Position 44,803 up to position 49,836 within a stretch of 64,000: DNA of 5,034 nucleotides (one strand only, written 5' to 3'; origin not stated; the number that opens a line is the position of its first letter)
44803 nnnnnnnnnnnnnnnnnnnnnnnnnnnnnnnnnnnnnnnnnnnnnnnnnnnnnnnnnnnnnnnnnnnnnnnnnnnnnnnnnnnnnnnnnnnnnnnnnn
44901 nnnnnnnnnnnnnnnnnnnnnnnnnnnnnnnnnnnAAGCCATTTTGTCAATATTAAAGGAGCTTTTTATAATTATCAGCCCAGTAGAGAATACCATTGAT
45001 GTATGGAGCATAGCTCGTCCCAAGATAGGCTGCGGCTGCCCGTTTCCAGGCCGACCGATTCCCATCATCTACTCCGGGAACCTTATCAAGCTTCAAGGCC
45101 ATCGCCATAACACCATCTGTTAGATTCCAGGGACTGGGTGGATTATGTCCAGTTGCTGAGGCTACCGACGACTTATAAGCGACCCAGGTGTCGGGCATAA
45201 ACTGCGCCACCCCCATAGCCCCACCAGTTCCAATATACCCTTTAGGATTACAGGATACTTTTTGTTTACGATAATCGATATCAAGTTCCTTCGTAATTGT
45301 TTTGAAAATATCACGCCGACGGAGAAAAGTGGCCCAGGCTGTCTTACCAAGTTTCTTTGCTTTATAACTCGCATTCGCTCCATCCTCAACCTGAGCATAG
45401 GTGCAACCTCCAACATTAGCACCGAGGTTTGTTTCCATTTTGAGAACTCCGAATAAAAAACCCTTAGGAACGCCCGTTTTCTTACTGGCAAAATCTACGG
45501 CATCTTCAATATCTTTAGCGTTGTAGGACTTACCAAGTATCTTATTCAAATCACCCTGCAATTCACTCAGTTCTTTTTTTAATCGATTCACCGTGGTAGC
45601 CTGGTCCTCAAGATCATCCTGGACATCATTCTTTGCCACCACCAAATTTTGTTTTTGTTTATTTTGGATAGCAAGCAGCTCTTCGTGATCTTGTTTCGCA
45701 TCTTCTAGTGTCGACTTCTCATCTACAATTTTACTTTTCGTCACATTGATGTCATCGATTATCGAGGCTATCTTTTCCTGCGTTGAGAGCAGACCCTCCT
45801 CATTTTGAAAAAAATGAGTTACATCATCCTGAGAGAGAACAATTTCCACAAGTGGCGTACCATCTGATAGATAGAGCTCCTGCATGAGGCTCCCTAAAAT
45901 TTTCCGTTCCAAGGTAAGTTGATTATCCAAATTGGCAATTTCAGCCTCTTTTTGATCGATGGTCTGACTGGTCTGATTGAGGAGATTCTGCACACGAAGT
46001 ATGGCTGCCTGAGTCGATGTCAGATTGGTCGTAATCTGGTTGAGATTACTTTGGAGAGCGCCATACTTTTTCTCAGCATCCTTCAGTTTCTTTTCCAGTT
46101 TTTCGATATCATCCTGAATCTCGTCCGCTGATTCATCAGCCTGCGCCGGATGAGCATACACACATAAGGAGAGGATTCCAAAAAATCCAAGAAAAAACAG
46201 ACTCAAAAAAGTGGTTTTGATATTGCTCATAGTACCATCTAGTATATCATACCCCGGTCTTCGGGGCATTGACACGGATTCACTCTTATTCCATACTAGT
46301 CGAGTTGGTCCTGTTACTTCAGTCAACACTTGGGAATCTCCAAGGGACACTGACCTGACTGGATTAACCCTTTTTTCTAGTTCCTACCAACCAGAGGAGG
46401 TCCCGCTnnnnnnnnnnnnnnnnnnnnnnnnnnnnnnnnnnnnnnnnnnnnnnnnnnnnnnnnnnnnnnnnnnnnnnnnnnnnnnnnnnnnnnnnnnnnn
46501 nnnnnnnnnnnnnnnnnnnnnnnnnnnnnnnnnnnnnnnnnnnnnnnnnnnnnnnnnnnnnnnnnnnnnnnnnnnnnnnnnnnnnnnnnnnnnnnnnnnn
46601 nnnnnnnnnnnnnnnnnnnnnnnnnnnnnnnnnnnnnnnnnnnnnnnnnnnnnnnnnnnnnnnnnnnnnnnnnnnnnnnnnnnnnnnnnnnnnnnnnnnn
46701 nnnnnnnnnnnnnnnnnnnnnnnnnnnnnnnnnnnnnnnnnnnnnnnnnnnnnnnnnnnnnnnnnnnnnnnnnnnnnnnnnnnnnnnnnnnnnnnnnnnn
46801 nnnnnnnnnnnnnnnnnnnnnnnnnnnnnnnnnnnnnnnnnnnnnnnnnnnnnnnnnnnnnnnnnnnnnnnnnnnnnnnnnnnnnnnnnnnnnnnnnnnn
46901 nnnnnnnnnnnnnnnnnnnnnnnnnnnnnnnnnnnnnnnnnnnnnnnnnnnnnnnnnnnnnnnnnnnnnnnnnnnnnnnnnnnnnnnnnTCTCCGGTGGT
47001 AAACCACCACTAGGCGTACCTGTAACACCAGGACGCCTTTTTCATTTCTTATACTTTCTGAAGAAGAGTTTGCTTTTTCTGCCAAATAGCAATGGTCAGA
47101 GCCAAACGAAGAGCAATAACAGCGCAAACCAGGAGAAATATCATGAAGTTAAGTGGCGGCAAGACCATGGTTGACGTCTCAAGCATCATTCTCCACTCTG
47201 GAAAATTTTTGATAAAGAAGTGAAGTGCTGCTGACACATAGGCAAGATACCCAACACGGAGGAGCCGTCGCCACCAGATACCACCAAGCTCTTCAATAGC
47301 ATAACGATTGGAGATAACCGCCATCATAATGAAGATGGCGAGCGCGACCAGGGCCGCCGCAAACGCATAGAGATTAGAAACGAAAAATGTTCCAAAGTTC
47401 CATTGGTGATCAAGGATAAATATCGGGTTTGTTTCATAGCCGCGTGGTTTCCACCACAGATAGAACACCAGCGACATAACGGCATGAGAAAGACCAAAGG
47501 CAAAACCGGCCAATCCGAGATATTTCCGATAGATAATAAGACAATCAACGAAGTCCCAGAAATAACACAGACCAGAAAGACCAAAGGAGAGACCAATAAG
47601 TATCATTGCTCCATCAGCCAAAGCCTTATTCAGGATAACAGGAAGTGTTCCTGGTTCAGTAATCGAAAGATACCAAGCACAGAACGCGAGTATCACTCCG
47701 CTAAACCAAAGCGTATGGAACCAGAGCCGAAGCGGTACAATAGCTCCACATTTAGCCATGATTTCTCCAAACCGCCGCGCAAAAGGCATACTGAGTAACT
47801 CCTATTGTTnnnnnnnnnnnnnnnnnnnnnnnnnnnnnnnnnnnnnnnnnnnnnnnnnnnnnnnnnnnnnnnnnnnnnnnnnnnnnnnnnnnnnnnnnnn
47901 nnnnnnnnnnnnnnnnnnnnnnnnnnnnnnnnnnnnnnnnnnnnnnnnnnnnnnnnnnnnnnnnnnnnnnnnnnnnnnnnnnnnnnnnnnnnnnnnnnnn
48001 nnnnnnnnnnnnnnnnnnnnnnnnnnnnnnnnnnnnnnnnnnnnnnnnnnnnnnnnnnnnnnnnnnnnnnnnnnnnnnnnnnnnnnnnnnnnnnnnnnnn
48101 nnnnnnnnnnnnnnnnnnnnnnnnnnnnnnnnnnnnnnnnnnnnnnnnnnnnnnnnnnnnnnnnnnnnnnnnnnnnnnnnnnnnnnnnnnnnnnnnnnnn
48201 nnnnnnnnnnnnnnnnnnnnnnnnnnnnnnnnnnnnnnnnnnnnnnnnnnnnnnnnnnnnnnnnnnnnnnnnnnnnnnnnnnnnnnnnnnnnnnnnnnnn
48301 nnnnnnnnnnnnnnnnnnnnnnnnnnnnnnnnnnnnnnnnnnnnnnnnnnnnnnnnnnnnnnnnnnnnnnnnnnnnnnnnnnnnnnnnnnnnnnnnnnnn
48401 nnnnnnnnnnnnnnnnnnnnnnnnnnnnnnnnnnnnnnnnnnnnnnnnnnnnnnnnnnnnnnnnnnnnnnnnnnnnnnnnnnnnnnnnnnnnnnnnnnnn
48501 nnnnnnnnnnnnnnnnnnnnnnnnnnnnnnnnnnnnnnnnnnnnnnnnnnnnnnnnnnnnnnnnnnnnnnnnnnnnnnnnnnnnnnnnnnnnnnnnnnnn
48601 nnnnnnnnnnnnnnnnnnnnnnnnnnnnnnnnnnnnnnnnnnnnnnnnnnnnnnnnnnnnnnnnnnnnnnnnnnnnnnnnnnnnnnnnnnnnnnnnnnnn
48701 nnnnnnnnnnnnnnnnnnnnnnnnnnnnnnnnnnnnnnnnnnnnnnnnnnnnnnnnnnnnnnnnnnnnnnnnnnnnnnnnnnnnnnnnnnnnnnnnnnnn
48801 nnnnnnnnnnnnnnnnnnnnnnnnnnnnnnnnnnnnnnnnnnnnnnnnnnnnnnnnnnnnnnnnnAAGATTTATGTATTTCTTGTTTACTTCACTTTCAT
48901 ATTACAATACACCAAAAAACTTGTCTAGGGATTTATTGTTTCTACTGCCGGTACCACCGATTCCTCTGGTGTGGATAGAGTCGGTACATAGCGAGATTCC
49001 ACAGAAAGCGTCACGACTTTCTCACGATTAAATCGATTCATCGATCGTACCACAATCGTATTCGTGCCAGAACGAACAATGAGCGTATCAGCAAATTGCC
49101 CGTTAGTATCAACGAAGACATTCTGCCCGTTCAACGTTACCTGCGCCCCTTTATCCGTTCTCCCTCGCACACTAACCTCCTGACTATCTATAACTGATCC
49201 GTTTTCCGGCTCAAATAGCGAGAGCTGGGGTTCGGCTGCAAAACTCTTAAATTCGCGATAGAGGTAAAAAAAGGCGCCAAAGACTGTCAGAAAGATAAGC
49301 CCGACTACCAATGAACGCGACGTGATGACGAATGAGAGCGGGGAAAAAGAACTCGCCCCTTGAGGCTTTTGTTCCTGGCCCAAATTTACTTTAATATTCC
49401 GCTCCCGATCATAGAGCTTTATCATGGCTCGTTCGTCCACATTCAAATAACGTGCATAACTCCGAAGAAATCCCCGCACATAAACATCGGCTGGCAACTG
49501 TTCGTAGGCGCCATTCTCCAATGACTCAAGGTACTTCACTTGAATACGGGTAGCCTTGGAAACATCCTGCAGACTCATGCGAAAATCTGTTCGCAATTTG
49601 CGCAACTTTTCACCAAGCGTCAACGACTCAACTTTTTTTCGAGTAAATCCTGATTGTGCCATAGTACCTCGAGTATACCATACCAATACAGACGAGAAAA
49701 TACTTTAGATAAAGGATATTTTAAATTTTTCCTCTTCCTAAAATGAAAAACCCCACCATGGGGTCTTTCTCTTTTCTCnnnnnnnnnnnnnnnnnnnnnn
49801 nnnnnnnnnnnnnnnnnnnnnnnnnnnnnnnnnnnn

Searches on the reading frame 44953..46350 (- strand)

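Call 6: search_protein_families(library=ncbifam, proteins=[window:44953-46350:-], max_evalue=0.1)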
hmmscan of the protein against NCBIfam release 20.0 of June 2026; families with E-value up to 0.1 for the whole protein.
window:44953-46350:- (465 aa): 18 families
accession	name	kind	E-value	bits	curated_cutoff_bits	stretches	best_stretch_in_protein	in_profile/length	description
NF008644.1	PRK11637.1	equivalog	8.6e-09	34.8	270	1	76-271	7-202/385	murein hydrolase activator EnvC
TIGR02168.1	SMC_prok_B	equivalog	7e-08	30.7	567.35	1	70-271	264-468/1181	chromosome segregation protein SMC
TIGR02282.1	MltB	equivalog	4e-06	26.2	281.4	1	279-393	66-166/290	lytic murein transglycosylase B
TIGR02169.1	SMC_prok_A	equivalog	6e-06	24.2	729.4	1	72-276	695-893/1165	chromosome segregation protein SMC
TIGR02283.1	MltB_2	subfamily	3.1e-05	23.3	248.45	1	242-392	36-170/300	lytic murein transglycosylase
NF046048.1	NlpC_P60_DIP1281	equivalog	6.9e-05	21.9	517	1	68-280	21-234/587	DIP1281 family NlpC/P60 protein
NF008029.0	PRK10760.1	equivalog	7.1e-05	22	449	1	280-397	134-237/359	lytic murein transglycosylase B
NF045487.1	ASRP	equivalog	8.3e-05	21.4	300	1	71-158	147-226/593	archaea-specific SMC-related protein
TIGR04320.1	Surf_Exclu_PgrA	domain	0.00036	20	70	1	70-145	267-345/360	SEC10/PgrA surface exclusion domain-containing protein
NF033741.1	NlpC_p60_RipA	exception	0.0021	17.2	625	1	75-282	23-227/457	NlpC/P60 family peptidoglycan endopeptidase RipA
NF002572.0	PRK02224.1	equivalog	0.0036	15.7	1087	1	71-284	211-416/888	DNA double-strand break repair ATPase Rad50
NF045780.1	TrlF_fam_ATP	equivalog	0.011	14.5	350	1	77-277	467-672/944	TrlF family AAA-like ATPase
NF002894.0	PRK03379.1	equivalog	0.03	13.5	234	1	66-120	127-182/266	vitamin B12 ABC transporter substrate-binding protein BtuF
TIGR03185.1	DNA_S_dndD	equivalog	0.075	11.5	245.85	0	62-268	191-389/650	DNA sulfur modification protein DndD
TIGR04211.1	SH3_and_anchor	equivalog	0.08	12.5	65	0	72-145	79-155/198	TIGR04211 family SH3 domain-containing protein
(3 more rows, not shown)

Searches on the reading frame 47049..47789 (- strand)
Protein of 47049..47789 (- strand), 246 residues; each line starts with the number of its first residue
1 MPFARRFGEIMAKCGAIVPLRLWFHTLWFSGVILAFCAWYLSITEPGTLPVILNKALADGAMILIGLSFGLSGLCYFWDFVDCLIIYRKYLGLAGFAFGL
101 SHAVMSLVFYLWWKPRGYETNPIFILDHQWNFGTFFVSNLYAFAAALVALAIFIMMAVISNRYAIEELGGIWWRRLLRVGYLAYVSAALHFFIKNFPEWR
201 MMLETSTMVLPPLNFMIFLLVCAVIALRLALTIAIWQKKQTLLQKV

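Call 6: search_protein_families(library=ncbifam, proteins=[window:47049-47789:-], max_evalue=0.1)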
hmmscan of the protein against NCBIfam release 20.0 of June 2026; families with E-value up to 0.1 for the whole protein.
window:47049-47789:- (246 aa): 1 family
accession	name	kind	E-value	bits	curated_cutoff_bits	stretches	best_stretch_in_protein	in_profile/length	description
NF040998.1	MamZ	equivalog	0.0065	14.9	650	1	28-194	445-594/633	magnetosome biogenesis transporter MamZ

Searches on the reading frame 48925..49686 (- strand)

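Call 6: search_protein_families(library=ncbifam, proteins=[window:48925-49686:-], max_evalue=0.1)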
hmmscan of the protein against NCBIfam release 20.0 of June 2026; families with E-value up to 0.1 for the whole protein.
window:48925-49686:- (253 aa): 6 families
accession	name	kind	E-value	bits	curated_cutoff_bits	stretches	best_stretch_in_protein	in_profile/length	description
NF041534.1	rodZ_Strepcoccus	equivalog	1.4e-18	67.1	375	1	23-100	5-82/275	cytoskeleton protein RodZ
NF008109.0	PRK10856.1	equivalog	2.1e-07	30.9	208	1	15-99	6-90/334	cytoskeleton protein RodZ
NF006015.0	PRK08154.1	subfamily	0.0011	18.2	204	1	22-60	29-67/314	anaerobic benzoate catabolism transcriptional regulator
NF041934.1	MzaD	equivalog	0.0064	15.7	420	1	20-86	227-286/326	MZA anti-phage system associated PD-(D/E)XK motif protein MzaD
NF041677.1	trans_regClgR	equivalog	0.014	15.5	170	1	24-62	9-47/113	transcriptional regulator ClgR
NF004476.0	PRK05813.1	equivalog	0.06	12.8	171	0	41-98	41-99/219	single-stranded DNA-binding protein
